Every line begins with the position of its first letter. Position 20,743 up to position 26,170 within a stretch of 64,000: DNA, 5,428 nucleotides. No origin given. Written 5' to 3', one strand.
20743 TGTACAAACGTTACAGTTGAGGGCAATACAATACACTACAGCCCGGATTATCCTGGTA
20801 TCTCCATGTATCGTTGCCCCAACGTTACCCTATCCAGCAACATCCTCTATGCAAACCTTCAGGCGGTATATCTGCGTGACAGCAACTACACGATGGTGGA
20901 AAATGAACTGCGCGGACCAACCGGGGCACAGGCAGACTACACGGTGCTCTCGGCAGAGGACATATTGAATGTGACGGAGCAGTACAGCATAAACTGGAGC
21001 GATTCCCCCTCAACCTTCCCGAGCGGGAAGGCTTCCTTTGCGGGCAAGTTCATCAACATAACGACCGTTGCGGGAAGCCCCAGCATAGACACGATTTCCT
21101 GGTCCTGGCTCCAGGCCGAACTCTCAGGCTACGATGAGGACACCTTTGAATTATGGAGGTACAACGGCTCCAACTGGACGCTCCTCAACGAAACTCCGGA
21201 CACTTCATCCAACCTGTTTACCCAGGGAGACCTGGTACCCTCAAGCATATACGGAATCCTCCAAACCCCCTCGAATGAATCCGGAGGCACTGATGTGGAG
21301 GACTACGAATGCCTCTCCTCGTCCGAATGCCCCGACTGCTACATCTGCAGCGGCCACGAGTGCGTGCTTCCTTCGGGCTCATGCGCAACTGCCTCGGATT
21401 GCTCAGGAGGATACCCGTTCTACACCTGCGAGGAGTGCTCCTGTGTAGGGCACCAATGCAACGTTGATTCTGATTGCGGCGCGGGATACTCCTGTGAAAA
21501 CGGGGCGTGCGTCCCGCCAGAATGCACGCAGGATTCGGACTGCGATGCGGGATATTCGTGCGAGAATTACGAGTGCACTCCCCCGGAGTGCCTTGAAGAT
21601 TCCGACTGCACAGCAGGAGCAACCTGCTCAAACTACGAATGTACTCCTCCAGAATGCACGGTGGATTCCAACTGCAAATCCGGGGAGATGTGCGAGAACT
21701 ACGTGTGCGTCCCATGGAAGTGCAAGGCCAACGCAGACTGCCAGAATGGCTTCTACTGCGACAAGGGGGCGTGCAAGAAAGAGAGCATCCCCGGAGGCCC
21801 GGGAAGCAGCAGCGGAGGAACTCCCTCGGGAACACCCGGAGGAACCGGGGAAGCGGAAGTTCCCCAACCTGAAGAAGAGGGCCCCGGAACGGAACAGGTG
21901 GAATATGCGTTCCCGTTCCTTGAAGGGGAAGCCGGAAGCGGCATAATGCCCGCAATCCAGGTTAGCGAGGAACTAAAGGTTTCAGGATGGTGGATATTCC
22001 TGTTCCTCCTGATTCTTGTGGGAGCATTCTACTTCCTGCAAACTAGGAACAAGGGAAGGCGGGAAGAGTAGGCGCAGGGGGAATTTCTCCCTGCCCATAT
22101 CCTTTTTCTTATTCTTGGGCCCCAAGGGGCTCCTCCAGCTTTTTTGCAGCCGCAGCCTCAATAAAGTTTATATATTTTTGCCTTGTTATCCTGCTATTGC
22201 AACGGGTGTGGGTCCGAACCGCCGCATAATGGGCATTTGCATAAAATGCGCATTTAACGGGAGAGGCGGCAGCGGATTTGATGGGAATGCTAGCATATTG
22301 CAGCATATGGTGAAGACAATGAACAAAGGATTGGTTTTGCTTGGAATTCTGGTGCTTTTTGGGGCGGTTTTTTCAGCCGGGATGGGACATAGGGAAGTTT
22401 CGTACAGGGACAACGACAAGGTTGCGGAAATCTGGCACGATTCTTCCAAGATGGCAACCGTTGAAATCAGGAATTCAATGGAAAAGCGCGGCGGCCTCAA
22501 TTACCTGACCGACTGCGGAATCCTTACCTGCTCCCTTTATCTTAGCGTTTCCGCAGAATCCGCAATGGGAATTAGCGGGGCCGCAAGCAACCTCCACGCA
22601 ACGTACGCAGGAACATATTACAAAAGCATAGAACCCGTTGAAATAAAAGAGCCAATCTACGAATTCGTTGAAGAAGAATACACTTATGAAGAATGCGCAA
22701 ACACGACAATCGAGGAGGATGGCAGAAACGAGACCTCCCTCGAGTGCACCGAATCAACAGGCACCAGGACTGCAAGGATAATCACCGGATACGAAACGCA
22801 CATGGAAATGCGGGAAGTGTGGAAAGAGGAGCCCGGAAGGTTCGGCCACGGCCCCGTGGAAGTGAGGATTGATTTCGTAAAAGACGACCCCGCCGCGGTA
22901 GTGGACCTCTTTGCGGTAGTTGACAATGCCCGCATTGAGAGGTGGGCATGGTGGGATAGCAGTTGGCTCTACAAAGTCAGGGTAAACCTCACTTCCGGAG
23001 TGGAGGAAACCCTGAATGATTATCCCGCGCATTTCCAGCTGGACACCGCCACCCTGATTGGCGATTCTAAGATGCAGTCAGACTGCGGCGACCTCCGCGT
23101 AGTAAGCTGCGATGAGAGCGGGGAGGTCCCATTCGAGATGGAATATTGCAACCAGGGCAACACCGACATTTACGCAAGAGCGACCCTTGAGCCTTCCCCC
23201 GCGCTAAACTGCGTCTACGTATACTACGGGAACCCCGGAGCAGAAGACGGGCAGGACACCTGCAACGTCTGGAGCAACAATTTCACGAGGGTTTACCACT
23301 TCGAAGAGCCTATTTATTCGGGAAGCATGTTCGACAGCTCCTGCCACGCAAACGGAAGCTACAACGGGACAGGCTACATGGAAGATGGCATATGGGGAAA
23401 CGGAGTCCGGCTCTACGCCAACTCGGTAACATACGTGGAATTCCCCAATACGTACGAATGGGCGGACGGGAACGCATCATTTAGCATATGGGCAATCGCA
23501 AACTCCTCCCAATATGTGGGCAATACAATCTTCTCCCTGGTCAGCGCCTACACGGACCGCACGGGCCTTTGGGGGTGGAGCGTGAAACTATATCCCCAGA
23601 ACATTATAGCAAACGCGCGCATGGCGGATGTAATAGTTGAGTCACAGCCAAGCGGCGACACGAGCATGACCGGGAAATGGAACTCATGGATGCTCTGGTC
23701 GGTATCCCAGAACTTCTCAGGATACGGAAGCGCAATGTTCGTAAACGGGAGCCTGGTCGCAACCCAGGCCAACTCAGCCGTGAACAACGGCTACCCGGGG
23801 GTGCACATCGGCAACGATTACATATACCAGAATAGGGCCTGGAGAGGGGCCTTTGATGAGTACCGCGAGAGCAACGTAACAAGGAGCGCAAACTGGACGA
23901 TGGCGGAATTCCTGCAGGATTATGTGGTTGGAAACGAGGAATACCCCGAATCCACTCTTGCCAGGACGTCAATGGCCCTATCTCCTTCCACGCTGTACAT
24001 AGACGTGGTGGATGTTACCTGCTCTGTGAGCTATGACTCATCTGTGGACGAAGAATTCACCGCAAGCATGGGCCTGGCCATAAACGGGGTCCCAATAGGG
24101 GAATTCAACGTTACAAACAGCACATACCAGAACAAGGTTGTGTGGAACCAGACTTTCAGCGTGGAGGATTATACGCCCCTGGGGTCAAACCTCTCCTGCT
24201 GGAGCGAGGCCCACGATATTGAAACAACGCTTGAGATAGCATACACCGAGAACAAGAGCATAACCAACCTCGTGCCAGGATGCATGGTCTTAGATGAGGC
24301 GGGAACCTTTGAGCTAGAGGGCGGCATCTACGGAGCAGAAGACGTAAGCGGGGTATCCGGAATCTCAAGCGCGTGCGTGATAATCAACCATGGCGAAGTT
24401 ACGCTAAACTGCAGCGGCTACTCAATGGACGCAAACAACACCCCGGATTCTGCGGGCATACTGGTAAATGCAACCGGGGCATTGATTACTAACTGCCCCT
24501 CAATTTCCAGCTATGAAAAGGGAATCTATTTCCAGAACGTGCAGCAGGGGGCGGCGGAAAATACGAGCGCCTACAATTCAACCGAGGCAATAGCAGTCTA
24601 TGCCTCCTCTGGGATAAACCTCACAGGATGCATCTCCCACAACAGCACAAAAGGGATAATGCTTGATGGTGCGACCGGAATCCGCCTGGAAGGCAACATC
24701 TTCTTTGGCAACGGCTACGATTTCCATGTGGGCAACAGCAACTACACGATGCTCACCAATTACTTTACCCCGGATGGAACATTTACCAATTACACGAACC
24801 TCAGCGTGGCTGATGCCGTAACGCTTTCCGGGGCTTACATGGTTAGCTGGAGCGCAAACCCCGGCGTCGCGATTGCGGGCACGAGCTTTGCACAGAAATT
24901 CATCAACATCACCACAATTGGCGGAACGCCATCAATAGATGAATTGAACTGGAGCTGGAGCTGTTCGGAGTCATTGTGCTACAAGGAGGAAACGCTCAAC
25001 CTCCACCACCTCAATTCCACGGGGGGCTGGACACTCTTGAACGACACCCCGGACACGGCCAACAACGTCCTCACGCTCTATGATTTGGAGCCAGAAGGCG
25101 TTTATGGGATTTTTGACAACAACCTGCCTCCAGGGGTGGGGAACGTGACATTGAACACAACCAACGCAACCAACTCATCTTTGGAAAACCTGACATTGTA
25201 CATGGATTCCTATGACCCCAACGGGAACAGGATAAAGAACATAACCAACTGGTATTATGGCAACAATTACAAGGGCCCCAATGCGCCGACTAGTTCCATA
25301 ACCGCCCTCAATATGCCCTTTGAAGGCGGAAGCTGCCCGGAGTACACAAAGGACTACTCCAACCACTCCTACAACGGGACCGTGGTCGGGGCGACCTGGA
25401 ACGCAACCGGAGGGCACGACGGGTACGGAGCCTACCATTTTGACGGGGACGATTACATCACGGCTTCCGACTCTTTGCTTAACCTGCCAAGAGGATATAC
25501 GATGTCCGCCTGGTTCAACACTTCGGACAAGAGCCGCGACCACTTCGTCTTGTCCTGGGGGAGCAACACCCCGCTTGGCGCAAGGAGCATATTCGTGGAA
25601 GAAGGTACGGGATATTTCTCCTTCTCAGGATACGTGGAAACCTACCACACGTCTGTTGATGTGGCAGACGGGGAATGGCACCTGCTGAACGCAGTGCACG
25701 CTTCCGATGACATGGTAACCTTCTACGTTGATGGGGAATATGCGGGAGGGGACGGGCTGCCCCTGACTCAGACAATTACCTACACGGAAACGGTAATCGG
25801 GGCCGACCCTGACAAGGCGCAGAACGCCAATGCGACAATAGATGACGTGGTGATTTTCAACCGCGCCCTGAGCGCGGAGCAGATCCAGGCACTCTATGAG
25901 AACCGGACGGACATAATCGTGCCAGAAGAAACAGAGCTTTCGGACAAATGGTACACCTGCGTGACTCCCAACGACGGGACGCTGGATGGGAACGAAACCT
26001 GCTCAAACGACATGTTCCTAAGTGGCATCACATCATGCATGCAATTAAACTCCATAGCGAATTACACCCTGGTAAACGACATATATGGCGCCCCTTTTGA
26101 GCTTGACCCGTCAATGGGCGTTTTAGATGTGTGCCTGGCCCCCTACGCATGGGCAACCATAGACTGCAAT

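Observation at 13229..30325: Cluster of four paralogous giant sequon-rich surface proteins built from a shared domain kit (beta-helix head, conserved GSPSID module, Cys-rich stalk, C-terminal anchor)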

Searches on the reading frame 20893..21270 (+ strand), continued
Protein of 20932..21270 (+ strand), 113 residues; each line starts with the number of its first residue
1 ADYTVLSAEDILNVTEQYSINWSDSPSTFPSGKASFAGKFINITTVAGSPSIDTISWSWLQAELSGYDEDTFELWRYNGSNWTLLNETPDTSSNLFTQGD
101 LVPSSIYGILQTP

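Call 88: find_encoding_contigs(protein=P0146, flank=6000, max_places=2)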
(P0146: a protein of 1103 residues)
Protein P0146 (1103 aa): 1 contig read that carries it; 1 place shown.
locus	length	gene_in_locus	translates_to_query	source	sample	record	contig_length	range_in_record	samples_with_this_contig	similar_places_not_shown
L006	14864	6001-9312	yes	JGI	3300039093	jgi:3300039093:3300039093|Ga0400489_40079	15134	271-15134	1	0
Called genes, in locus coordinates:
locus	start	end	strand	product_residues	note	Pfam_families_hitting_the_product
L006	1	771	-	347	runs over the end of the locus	?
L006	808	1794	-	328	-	PF01866:Diphthamide_syn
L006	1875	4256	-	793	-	PF01326:PPDK_N, PF00391:PEP-utilizers, PF02896:PEP-utilizers_C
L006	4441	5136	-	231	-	PF00970:FAD_binding_6, PF08030:NAD_binding_6 (weak), PF00175:NAD_binding_1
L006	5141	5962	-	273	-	PF00175:NAD_binding_1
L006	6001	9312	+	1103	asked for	PF05048:NosD, PF05048:NosD, PF13229:Beta_helix, PF05048:NosD, PF13229:Beta_helix, PF05048:NosD, PF13229:Beta_helix, PF05048:NosD, +1 more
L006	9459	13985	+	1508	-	-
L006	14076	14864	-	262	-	?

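Call 89: find_encoding_contigs(protein=P0054, flank=6000, max_places=2)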
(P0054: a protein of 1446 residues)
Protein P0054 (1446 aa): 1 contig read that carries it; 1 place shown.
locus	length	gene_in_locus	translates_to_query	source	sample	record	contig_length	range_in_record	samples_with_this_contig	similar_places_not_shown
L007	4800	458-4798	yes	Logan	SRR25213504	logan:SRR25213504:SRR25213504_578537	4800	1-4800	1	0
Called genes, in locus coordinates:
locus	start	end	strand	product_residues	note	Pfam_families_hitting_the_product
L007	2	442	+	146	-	?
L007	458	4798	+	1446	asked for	PF05048:NosD, PF13229:Beta_helix, PF05048:NosD, PF13229:Beta_helix (weak), PF05048:NosD, PF13229:Beta_helix (weak), PF05048:NosD, PF13229:Beta_helix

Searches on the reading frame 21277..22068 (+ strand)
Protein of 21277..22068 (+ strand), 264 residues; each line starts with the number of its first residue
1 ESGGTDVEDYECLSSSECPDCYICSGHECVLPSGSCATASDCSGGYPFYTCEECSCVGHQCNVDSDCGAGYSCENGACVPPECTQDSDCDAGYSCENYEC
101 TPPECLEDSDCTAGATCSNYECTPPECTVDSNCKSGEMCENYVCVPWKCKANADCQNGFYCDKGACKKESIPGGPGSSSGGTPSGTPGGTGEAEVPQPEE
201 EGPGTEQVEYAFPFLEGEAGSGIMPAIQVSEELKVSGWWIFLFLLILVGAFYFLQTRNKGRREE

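Call 16: search_protein_families(library=pfam, proteins=[window:21277-22068:+], max_evalue=10)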
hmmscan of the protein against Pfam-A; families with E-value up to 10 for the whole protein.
seq(264 aa): 4 families
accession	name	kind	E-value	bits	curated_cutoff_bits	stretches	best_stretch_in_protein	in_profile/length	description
PF23416.1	DUF7107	-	9e-05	23.2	24.6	4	126-166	1-46/48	Domain of unknown function (DUF7107)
PF04706.18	Dickkopf_N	-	0.00015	22.5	25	3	36-79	8-51/51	Dickkopf N-terminal cysteine-rich region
PF21164.2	Dumpy_DPY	-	0.031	14.7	27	3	103-125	2-24/24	Dumpy, DPY module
PF24290.1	DUF7478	-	4.1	8.1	27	1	71-169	6-102/163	Domain of unknown function (DUF7478)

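Call 64: find_homologous_proteins(query=window:21277-22068:+, max_evalue=0.001)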
Query seq(264 aa) (264 aa): 4 proteins with E <= 0.001 among 396 candidates.
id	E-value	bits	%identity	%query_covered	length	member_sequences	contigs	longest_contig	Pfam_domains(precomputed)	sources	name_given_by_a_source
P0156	9.5e-22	96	39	41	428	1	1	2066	PF23416.2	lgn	-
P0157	3.1e-15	74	34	63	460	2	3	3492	PF04706.19,PF23416.2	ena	-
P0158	5.1e-9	54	41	43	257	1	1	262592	PF00691.26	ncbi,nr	ncbi:MAG: peptidoglycan-associated lipoprotein Pal [Deltaproteobacteria bacterium]|nr:peptidoglycan-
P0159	2.6e-8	52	39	41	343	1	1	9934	PF04706.19,PF23416.2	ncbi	-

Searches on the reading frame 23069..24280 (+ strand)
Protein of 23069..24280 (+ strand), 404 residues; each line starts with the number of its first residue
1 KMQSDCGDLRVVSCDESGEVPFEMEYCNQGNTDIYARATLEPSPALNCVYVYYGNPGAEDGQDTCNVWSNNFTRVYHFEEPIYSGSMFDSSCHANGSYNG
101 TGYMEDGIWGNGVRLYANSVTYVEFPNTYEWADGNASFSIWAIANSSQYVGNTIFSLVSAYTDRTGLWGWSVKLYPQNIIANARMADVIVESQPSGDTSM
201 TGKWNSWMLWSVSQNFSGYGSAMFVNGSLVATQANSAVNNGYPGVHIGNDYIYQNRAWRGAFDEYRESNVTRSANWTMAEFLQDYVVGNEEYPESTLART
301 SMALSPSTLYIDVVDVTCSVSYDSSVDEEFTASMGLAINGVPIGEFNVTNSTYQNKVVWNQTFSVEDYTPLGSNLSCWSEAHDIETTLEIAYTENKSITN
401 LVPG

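Call 68: search_protein_families(library=pfam, proteins=[window:23069-24280:+], max_evalue=1)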
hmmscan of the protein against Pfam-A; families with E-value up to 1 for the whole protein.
window:23069-24280:+ (404 aa): 1 family
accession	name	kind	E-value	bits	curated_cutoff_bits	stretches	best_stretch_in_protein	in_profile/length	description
PF10102.14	DUF2341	-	2.9e-05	24.9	23.4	1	5-80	1-70/84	Domain of unknown function (DUF2341)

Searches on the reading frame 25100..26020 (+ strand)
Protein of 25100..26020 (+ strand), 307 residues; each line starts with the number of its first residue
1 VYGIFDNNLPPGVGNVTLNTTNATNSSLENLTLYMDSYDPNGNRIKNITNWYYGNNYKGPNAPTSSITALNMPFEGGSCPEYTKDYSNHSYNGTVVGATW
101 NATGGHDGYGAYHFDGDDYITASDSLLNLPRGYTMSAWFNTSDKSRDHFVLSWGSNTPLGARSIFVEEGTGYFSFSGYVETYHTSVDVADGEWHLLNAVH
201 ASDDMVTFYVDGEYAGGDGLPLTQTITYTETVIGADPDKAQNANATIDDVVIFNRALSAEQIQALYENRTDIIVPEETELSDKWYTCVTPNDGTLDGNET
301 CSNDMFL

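Call 68: search_protein_families(library=pfam, proteins=[window:25100-26020:+], max_evalue=1)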
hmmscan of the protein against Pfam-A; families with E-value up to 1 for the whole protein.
window:25100-26020:+ (307 aa): 4 families
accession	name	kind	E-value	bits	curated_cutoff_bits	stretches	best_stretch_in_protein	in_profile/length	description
PF13385.13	Laminin_G_3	-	2.8e-23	83.2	27.6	1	115-263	2-151/151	Concanavalin A-like lectin/glucanases superfamily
PF00354.24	Pentaxin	-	0.0033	17.6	25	1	133-269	27-170/194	Pentaxin family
PF22925.3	TS_C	-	0.031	14.3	27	1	200-259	138-201/202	Trans-sialidase, C-terminal domain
PF02210.31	Laminin_G_2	-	0.039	14.8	22.9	1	179-235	41-98/126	Laminin G domain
